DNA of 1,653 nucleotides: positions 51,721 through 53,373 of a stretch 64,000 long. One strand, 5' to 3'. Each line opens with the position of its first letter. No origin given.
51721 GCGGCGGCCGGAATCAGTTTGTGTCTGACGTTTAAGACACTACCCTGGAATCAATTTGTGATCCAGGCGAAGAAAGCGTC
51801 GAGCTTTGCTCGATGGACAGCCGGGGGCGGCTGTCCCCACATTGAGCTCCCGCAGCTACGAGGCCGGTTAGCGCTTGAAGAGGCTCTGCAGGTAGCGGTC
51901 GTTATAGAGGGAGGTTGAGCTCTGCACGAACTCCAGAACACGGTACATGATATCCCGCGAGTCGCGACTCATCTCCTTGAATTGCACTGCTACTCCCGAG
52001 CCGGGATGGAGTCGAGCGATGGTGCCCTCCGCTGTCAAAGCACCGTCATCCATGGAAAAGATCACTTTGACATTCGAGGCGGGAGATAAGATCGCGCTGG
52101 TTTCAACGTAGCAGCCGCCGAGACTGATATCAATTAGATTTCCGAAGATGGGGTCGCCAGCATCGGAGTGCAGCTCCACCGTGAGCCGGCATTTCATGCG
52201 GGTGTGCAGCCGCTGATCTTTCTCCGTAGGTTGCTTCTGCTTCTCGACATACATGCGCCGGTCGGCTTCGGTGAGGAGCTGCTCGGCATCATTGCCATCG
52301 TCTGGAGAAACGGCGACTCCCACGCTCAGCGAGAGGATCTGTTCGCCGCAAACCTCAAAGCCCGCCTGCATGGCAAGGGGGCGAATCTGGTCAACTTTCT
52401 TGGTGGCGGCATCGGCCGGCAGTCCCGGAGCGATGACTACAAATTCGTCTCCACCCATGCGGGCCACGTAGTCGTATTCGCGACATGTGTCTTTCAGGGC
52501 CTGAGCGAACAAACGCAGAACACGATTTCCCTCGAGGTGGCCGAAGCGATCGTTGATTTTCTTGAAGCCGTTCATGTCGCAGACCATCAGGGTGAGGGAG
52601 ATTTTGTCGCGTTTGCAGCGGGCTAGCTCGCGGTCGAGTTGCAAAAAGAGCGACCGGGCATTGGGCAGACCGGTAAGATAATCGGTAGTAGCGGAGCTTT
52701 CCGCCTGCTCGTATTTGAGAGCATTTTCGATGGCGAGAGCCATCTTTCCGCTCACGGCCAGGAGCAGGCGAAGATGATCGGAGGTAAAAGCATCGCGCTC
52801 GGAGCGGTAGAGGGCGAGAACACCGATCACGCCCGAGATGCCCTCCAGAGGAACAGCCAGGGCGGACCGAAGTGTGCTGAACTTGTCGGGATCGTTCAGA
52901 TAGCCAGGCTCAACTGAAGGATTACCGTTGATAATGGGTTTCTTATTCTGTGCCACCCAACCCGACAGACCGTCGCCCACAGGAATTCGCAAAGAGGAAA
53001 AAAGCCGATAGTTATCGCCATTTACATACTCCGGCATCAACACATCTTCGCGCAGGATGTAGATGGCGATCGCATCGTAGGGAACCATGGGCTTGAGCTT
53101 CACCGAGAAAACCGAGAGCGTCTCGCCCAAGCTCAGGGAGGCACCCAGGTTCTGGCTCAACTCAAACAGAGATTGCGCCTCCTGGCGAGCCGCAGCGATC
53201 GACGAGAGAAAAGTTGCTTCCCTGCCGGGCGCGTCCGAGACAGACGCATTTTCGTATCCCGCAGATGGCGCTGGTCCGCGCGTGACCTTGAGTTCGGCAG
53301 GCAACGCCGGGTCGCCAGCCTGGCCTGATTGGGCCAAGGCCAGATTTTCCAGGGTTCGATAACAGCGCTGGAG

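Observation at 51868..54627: One polypeptide combining HD-GYP, GAF, GGDEF (with I-site) and PilZ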

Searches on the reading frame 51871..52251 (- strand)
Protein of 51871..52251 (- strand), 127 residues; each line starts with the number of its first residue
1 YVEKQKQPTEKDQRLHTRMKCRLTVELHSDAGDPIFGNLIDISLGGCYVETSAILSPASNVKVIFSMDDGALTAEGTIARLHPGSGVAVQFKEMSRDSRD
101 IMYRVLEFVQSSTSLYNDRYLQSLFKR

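Call 10: search_solved_structures(query=window:51871-52230:-, max_evalue=10, show_alignments=5)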
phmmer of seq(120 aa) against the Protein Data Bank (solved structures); distinct sequences matched with E-value up to 10: 7.
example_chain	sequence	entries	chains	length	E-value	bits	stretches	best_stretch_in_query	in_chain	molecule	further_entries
9roc_A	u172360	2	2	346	0.074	16.6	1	36-93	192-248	Copper-containing nitrite reductase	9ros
6thf_A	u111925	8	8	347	0.075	16.6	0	36-93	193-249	Copper-containing nitrite reductase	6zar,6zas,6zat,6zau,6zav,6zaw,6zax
8rfv_A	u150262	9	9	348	0.075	16.6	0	36-93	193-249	Copper-containing nitrite reductase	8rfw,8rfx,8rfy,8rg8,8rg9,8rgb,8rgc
7qxk_A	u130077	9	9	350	0.076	16.5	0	36-93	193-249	Copper-containing nitrite reductase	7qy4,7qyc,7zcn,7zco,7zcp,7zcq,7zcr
4dn7_A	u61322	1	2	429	0.8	13.3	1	32-82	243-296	ABC transporter, ATP-binding protein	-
8x8s_A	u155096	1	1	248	1.5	12.4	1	46-96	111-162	Polyhedrin,Myc proto-oncogene protein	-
1ndr_A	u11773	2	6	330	1.6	12.3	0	30-93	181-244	NITRITE REDUCTASE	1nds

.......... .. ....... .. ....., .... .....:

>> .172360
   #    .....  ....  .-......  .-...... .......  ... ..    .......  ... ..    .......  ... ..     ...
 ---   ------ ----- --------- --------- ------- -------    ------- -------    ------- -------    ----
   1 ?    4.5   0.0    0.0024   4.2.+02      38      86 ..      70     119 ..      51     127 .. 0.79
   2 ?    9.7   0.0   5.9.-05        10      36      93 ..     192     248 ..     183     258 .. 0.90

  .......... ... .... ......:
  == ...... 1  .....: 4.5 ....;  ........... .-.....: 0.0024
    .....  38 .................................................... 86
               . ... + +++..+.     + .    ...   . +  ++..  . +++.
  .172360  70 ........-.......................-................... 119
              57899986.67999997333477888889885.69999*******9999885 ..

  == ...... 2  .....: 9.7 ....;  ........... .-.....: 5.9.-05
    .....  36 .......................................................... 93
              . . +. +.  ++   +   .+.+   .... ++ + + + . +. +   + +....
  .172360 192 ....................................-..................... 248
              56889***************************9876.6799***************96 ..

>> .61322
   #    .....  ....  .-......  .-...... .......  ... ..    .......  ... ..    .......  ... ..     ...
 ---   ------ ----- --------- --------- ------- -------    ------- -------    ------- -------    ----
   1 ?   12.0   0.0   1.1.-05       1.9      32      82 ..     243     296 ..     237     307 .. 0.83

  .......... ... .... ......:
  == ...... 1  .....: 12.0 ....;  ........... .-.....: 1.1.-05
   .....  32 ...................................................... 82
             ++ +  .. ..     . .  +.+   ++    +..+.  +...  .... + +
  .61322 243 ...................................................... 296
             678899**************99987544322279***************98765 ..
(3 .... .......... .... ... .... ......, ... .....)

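Call 39: find_homologous_proteins(query=window:51871-52251:-, max_evalue=0.001)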
Query seq(127 aa) (127 aa): 104 proteins with E <= 0.001 among 110 candidates.
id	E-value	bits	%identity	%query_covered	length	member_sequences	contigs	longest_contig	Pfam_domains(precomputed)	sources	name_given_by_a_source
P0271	7.2e-69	247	90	100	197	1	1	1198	PF07238.20,PF00990.27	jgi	jgi:hypothetical protein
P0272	2.9e-63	229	79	100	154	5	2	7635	PF07238.20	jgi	jgi:hypothetical protein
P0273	2.4e-62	226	77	100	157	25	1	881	PF07238.20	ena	-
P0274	9.7e-62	224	78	100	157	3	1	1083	PF07238.20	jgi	jgi:hypothetical protein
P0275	1.1e-61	224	77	100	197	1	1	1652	PF07238.20,PF00990.27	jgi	jgi:hypothetical protein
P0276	1.2e-61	224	78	100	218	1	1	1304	PF07238.20,PF00990.27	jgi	-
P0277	2.0e-61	223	77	100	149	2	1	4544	PF07238.20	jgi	jgi:hypothetical protein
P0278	1.1e-60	221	78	100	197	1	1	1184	PF07238.20,PF00990.27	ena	-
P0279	1.3e-60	221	76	100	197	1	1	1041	PF07238.20,PF00990.27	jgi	jgi:hypothetical protein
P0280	2.2e-60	220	77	100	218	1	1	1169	PF07238.20,PF00990.27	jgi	jgi:hypothetical protein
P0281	2.5e-60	220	77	100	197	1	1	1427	PF07238.20,PF00990.27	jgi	jgi:hypothetical protein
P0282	2.7e-60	220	77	100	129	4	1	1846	PF07238.20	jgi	jgi:c-di-GMP-binding flagellar brake protein YcgR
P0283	1.2e-59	218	78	100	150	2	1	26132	PF07238.20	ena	-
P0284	1.2e-59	217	78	100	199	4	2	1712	PF07238.20,PF00990.27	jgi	jgi:hypothetical protein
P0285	3.4e-59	216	77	100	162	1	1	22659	PF07238.20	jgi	jgi:hypothetical protein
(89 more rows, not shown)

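Call 61: predict_structure(alignment_id=A4)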
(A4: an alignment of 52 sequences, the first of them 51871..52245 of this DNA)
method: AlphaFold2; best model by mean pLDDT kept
length: 125 residues; sequences in the alignment: 52
mean_pLDDT: 83.4   pTM: 0.72
mean pLDDT of the five models: 83.4, 82.5, 82.3, 81.2, 79.6
residues with pLDDT >= 90: 59; 70-90: 51; 50-70: 4; < 50: 11
segments of 3 or more residues with pLDDT < 50: 1-11
pLDDT, mean of each block of 10 residues (from residue 1): 40 75 88 92 93 90 83 91 90 85 90 84 81
secondary structure, 60 per line:
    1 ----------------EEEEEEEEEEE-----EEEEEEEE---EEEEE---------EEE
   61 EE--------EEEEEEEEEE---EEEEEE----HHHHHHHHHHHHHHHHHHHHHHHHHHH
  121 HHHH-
elements in order: E17-27 E33-40 E44-48 E58-62 E71-80 E84-89 H94-124

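Call 63: fold_search(model_id=the predicted structure, library=pdb)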
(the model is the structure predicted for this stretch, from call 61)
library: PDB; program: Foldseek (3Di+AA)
matches with E <= 10: 953; with E <= 0.001: 27
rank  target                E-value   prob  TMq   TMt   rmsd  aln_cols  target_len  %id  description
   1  4xrn_C                1.3e-05  1.00  0.56  0.63   3.8       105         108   20  Pilz domain with c-di-gmp of a protein from Pseudomonas aeruginosa (released 2016-02-03)
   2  4i86_A                2.0e-05  1.00  0.59  0.70   3.2        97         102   25  Crystal structure of PilZ domain of CeSA from cellulose synthesizing bacterium (released 2013-04-03)
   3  4xrn_D                2.0e-05  1.00  0.58  0.67   3.3       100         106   19  Pilz domain with c-di-gmp of a protein from Pseudomonas aeruginosa (released 2016-02-03)
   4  8u0i                  2.4e-05  1.00  0.57  0.81   2.2        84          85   19  Crystal structure of PA0012 complexed with cyclic-di-GMP from Pseudomonas aeruginosa (released 2024-09-04)
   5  4xrn_B                2.4e-05  1.00  0.54  0.63   3.9       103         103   20  Pilz domain with c-di-gmp of a protein from Pseudomonas aeruginosa (released 2016-02-03)
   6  4xrn_A                3.9e-05  1.00  0.55  0.64   3.7       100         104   21  Pilz domain with c-di-gmp of a protein from Pseudomonas aeruginosa (released 2016-02-03)
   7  4rt1_B                4.3e-05  1.00  0.56  0.63   3.8       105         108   19  Structure of the Alg44 PilZ domain (R95A mutant) from Pseudomonas aeruginosa PAO1 in complex with c-di-GMP (released 2015-04-08)
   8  9b8v_E                6.0e-05  1.00  0.68  0.12   5.7       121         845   18  AlphaFold2 informed cryo-EM model of the E. coli cellulose synthase BcsAG3B6 complex (released 2025-02-19)
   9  4rt1_A                6.4e-05  1.00  0.56  0.63   4.0       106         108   18  Structure of the Alg44 PilZ domain (R95A mutant) from Pseudomonas aeruginosa PAO1 in complex with c-di-GMP (released 2015-04-08)
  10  4rt0_B                7.1e-05  1.00  0.55  0.62   4.5       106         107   22  Structure of the Alg44 PilZ domain from Pseudomonas aeruginosa PAO1 in complex with c-di-GMP (released 2015-04-08)
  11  9fmv_A                7.5e-05  1.00  0.60  0.11   7.2       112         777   15  Cryo-EM structure of the c-di-GMP-free synthase:pEtN transferase complex (BcsA-Bct-G3) from the E. coli cellulose secr (released 2024-10-16)
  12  9fp0_A                7.5e-05  1.00  0.55  0.10  17.1       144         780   15  Cryo-EM structure of the 'crown'less Bcs macrocomplex for E. coli cellulose secretion in non-saturating c-di-GMP (loca (released 2024-10-16)
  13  4rt0_C                7.9e-05  1.00  0.55  0.62   4.5       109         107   19  Structure of the Alg44 PilZ domain from Pseudomonas aeruginosa PAO1 in complex with c-di-GMP (released 2015-04-08)
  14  9fnn_A                1.1e-04  1.00  0.61  0.11   2.9        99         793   16  Cryo-EM structure of the c-di-GMP-saturated 'crown'less Bcs macrocomplex for cellulose secretion in E. coli (released 2024-10-16)
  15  4rt0_A                1.1e-04  1.00  0.53  0.59   4.5       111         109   21  Structure of the Alg44 PilZ domain from Pseudomonas aeruginosa PAO1 in complex with c-di-GMP (released 2015-04-08)
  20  5xly_B                4.9e-04  1.00  0.53  0.55   4.8       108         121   14  Crystal structure of CheR1 in complex with c-di-GMP-bound MapZ (released 2017-08-23)
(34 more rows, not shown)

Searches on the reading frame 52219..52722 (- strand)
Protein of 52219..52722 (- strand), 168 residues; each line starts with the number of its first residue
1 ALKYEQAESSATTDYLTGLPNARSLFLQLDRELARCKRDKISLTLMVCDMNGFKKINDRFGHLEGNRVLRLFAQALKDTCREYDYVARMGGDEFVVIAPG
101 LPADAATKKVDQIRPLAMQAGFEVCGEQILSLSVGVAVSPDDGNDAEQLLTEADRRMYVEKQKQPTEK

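Call 12: search_solved_structures(query=window:52219-52722:-, max_evalue=1e-15, show_alignments=5)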
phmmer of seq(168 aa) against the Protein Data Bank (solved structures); distinct sequences matched with E-value up to 1e-15: 33.
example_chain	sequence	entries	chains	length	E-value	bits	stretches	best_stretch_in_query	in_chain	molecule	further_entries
3icl_A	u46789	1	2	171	3.7e-25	91.9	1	14-163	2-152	EAL/GGDEF domain protein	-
5m3c_A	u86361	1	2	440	5.9e-25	91.2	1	13-163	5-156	Diguanylate cyclase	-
4urs_A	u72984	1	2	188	8.8e-24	87.4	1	7-163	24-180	DIGUANYLATE CYCLASE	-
4urg_A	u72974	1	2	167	4.3e-23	85.2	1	14-163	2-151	DIGUANYLATE CYCLASE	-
3i5a_A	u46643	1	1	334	8.1e-23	84.3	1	12-162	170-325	Response regulator/GGDEF domain protein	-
4urq_U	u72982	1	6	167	2.7e-22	82.6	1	14-163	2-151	DIGUANYLATE CYCLASE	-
6zxm_A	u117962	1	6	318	6.3e-22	81.4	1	4-162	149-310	Putative GGDEF/response regulator receiver domain protein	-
4zve_A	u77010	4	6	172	1.4e-21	80.3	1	14-163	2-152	Diguanylate cyclase DosC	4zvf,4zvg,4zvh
9g86_A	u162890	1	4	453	2.1e-21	79.7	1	10-161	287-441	Response regulator PleD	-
9g85_A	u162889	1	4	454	2.1e-21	79.7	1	10-161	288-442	Response regulator PleD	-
2wb4_A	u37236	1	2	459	2.2e-21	79.7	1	10-161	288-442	DIGUANYLATE CYCLASE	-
1w25_A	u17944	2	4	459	2.2e-21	79.7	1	10-161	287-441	STALKED-CELL DIFFERENTIATION CONTROLLING PROTEIN | RESPONSE REGULATOR PLED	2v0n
7a7e_A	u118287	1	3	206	2.5e-21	79.5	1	10-163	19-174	Diguanylate cyclase TpbB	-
4yme_A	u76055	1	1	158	2e-20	76.5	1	12-162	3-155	sensory box/GGDEF family protein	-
4iob_A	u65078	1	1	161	2.4e-20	76.3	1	16-163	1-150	Diguanylate cyclase TpbB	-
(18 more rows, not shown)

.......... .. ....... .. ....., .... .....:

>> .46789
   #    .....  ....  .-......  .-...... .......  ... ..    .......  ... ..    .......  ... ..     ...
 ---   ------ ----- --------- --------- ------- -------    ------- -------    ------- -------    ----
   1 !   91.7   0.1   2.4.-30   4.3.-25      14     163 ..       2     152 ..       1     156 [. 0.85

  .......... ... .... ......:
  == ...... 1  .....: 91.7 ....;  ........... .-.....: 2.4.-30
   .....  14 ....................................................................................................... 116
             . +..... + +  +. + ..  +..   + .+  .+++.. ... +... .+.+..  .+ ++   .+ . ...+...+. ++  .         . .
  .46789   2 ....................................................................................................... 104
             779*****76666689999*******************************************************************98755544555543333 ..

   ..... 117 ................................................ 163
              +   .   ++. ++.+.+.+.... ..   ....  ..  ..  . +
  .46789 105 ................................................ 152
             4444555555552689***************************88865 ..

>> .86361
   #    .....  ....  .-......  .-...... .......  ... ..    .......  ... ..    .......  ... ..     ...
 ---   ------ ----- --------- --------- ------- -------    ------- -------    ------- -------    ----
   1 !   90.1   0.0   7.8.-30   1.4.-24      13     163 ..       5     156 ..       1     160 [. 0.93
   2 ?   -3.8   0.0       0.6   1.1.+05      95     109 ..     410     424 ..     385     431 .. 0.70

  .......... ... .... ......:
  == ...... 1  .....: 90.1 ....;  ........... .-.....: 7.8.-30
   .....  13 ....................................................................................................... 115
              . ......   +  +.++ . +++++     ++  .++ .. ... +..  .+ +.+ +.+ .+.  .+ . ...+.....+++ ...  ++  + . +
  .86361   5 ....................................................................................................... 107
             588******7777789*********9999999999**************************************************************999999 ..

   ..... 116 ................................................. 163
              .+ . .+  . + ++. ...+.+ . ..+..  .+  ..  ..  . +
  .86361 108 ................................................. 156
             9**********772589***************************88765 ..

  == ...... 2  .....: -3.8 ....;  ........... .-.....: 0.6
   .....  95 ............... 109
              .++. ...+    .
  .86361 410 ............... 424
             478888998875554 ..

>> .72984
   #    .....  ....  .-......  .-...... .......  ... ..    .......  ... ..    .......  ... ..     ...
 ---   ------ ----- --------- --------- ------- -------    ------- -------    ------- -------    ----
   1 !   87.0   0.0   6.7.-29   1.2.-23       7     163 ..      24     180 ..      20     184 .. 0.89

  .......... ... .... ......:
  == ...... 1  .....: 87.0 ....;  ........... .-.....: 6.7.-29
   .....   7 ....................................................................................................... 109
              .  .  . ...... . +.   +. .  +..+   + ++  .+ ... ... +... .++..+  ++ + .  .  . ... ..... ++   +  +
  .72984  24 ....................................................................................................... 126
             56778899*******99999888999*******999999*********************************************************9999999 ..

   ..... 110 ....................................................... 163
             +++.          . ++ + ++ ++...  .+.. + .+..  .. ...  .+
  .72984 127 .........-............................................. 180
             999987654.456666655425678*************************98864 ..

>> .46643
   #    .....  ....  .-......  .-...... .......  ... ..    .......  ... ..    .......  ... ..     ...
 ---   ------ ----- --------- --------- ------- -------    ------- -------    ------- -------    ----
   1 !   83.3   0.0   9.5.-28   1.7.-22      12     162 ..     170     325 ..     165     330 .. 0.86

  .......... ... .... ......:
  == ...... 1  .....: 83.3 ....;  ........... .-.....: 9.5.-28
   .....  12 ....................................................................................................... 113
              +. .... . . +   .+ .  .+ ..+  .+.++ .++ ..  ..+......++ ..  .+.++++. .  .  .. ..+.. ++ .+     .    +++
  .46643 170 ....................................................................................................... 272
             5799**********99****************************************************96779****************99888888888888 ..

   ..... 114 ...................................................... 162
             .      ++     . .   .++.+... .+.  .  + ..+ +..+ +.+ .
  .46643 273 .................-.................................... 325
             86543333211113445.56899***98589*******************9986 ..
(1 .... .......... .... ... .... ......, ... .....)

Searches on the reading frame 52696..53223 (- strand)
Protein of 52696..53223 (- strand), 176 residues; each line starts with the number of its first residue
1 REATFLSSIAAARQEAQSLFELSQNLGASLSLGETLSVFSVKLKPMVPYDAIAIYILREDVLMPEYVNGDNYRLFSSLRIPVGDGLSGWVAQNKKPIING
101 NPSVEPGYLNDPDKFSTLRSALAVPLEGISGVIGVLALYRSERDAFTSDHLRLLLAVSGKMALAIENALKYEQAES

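Call 82: search_solved_structures(query=window:52696-53223:-, max_evalue=0.01, show_alignments=0)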
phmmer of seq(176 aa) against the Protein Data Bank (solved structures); distinct sequences matched with E-value up to 0.01: 13.
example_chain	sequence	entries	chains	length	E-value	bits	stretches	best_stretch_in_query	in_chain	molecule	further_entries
3trc_A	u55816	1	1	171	8.6e-08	35.6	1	18-162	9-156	Phosphoenolpyruvate-protein phosphotransferase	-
3e0y_A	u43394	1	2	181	7.9e-07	32.5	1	15-165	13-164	Conserved domain protein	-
4g3w_A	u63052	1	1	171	3e-06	30.5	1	14-159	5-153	Transcriptional regulator nlh1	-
4g3k_A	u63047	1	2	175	3.2e-06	30.5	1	14-159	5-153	Transcriptional regulator nlh1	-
5w10_A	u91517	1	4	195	2.1e-05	27.8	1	65-173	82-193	cGMP-specific phosphodiesterase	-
2y79_A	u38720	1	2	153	0.00011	25.5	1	48-174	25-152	REDOX SENSOR HISTIDINE KINASE RESPONSE REGULATOR DEVS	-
4ynr_A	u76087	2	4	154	0.00025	24.3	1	49-174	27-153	Redox sensor histidine kinase response regulator DevS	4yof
2y8h_A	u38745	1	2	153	0.00031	24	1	49-174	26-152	TWO COMPONENT SENSOR HISTIDINE KINASE DEVS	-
3o5y_A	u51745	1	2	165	0.00035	23.8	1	30-173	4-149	Sensor protein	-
2w3d_A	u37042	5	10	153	0.00039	23.7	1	49-174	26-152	TWO COMPONENT SENSOR HISTIDINE KINASE DEVS (GAF FAMILY PROTEIN)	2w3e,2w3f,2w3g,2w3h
2vzw_A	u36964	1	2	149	0.0024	21.1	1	70-174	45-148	PROBABLE HISTIDINE KINASE RESPONSE REGULATOR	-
3ci6_A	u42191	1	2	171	0.0036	20.6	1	12-159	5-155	Phosphoenolpyruvate-protein phosphotransferase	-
3k2n_A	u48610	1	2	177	0.0077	19.5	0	119-174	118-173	Sigma-54-dependent transcriptional regulator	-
